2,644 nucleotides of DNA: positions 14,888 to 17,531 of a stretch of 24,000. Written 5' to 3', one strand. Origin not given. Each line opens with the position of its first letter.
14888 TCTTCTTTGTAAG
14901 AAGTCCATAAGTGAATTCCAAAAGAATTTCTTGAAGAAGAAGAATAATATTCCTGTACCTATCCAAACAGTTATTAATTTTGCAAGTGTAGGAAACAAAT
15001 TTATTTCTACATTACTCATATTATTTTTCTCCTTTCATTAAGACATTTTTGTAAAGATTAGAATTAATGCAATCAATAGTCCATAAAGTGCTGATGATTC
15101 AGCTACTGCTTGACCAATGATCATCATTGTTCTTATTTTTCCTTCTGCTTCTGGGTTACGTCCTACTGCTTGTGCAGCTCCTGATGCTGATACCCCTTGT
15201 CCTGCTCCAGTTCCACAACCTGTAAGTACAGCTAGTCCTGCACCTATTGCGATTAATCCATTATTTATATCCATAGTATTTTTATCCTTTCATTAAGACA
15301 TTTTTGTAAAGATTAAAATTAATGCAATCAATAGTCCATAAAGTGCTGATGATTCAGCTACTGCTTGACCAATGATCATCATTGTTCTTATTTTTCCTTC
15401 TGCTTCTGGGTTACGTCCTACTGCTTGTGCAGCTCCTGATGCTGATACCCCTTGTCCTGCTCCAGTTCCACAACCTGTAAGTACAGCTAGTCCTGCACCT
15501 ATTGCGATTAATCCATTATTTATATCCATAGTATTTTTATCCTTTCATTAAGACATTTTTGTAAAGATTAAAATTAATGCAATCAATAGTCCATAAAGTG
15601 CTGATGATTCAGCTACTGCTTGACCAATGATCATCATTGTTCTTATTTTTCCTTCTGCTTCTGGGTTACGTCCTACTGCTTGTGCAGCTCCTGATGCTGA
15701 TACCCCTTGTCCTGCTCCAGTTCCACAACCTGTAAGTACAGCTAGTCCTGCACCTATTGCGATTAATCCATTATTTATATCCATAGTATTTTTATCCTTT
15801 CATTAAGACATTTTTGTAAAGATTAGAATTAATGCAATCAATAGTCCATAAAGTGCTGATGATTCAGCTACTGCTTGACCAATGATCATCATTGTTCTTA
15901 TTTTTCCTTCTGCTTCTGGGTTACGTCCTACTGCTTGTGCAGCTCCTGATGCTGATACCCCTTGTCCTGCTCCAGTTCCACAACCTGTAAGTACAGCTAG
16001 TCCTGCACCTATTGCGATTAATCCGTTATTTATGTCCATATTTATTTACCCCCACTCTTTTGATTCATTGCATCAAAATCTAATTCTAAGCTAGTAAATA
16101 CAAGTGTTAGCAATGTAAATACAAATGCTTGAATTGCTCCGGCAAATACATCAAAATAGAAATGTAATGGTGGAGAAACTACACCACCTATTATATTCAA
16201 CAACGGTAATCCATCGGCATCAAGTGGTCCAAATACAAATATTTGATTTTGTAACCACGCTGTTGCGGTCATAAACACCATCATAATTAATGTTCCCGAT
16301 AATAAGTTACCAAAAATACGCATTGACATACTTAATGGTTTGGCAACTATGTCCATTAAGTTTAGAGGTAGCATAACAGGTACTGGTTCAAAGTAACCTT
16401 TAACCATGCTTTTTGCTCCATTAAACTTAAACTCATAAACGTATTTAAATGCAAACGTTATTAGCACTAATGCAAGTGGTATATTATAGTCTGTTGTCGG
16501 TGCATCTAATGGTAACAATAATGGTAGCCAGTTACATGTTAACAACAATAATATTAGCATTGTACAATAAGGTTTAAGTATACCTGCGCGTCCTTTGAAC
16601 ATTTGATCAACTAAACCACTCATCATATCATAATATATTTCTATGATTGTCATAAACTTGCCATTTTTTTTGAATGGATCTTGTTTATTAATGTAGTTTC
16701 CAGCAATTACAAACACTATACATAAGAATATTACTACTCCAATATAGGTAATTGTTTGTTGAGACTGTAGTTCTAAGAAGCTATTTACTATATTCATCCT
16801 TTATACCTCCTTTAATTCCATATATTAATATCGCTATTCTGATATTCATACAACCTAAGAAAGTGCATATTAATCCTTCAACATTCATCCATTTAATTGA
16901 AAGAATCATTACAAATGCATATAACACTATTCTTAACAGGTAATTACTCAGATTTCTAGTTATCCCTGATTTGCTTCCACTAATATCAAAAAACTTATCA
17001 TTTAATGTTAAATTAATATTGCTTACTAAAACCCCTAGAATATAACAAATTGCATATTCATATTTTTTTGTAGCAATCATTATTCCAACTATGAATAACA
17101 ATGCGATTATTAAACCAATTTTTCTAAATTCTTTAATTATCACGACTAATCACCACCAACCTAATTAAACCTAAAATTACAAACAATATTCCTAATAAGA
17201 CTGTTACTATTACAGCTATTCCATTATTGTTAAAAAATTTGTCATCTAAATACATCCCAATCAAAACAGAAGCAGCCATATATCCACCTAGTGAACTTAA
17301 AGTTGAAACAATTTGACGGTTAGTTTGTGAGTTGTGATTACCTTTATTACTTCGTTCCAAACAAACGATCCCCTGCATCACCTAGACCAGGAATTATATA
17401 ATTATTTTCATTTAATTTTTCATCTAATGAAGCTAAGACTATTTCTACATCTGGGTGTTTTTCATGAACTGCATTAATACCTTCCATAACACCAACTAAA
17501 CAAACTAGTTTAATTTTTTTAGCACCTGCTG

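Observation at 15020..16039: Four tandem, protein-identical copies of the F-ATPase c-subunit gene (atpE x4, exact 255-bp period)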

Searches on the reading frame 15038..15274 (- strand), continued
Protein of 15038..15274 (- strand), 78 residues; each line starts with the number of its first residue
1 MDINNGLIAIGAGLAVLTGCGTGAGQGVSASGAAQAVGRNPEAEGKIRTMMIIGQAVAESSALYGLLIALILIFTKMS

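Call 48: search_protein_families(library=pfam, proteins=[window:15038-15274:-], max_evalue=0.01)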
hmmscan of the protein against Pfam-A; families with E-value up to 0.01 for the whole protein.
window:15038-15274:- (78 aa): 1 family
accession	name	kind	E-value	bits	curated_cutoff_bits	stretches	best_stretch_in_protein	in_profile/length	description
PF00137.26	ATP-synt_C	-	6e-17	62.1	24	1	10-72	1-60/60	ATP synthase subunit C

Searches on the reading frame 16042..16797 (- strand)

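Call 5: search_protein_families(library=ncbifam, proteins=[window:16042-16797:-])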
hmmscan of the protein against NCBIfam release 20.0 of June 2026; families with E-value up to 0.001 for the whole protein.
window:16042-16797:- (251 aa): 14 families
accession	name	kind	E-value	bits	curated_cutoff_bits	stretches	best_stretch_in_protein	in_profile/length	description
NF004485.0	PRK05815.3-3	equivalog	2.7e-32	112.3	249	1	10-240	19-253/281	F0F1 ATP synthase subunit A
NF004487.0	PRK05815.3-5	equivalog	2.3e-30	105.8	224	1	4-247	16-245/269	F0F1 ATP synthase subunit A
NF004484.0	PRK05815.3-2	equivalog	5.1e-30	104.9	234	1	16-236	19-221/226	F0F1 ATP synthase subunit A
NF004486.0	PRK05815.3-4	equivalog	2.5e-26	92.8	272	1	20-235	29-219/224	F0F1 ATP synthase subunit A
TIGR01131.1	ATP_synt_6_or_A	equivalog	2.7e-25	89.6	102.6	1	12-236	11-224/227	F0F1 ATP synthase subunit A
NF009955.0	PRK13421.1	equivalog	4.5e-24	85.2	302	1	22-177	25-180/231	F0F1 ATP synthase subunit A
NF004479.0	PRK05815.1-4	equivalog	2.1e-21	76.3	268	1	6-236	9-231/238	F0F1 ATP synthase subunit A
NF004481.0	PRK05815.2-3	equivalog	5.2e-21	75.3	227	1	6-182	14-186/225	F0F1 ATP synthase subunit A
NF009954.0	PRK13420.1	equivalog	6.1e-19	68.6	272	1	14-177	22-180/229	F0F1 ATP synthase subunit A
NF004477.0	PRK05815.1-1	equivalog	9.5e-18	64.6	280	1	19-237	44-263/268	F0F1 ATP synthase subunit A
TIGR03306.1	altF1_A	exception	4e-16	59.3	302.1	1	24-182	25-184/217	alternate F1F0 ATPase, F0 subunit A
NF004482.0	PRK05815.2-4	equivalog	6.7e-13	48.9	225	1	15-234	28-243/252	F0F1 ATP synthase subunit A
NF009952.0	PRK13417.1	equivalog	4.9e-09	36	531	1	100-237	218-347/352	F0F1 ATP synthase subunit A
NF009953.0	PRK13419.1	equivalog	2.4e-07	30.4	460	1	19-239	118-330/346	F0F1 ATP synthase subunit A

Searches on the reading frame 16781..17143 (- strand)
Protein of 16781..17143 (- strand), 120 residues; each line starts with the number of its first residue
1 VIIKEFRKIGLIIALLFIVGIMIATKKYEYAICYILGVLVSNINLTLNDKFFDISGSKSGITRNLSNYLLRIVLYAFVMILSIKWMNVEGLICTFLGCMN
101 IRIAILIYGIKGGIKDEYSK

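Call 5: search_protein_families(library=ncbifam, proteins=[window:16781-17143:-])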
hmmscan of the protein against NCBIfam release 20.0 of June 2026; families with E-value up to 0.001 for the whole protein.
window:16781-17143:- (120 aa): 0 families

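Call 48: search_protein_families(library=pfam, proteins=[window:16781-17143:-], max_evalue=0.01)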
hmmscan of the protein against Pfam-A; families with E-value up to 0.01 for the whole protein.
window:16781-17143:- (120 aa): 2 families
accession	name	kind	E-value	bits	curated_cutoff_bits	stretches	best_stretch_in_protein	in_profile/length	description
PF03899.21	ATP-synt_I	-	1.6e-06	28.9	25.1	1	8-97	4-97/99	ATP synthase I chain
PF02038.21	ATP1G1_PLM_MAT8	-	0.0035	17.1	26.9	1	6-25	13-33/48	ATP1G1/PLM/MAT8 family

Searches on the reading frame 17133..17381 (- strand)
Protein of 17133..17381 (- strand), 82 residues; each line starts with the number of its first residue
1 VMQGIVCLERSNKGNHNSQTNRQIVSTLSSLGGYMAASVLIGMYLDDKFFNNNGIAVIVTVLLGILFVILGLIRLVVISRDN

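Call 5: search_protein_families(library=ncbifam, proteins=[window:17133-17381:-])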
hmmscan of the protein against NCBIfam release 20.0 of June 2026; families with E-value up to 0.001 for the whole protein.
window:17133-17381:- (82 aa): 1 family
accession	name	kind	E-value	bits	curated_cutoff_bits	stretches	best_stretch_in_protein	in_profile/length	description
TIGR00815.1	sulP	subfamily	0.00039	19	380.45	1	20-78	62-121/565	sulfate permease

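Call 48: search_protein_families(library=pfam, proteins=[window:17133-17381:-], max_evalue=0.01)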
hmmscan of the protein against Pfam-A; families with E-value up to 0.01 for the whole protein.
window:17133-17381:- (82 aa): 3 families
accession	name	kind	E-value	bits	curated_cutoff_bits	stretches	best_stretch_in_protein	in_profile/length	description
PF24284.1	DUF7472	-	0.0021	18.6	27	1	19-70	6-55/65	Family of unknown function (DUF7472)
PF09527.15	ATPase_gene1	-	0.0023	18.4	26.6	1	30-74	10-53/54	Putative F0F1-ATPase subunit Ca2+/Mg2+ transporter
PF00916.26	Sulfate_transp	-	0.0068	15.6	23.2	1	29-78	53-106/380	Sulfate permease family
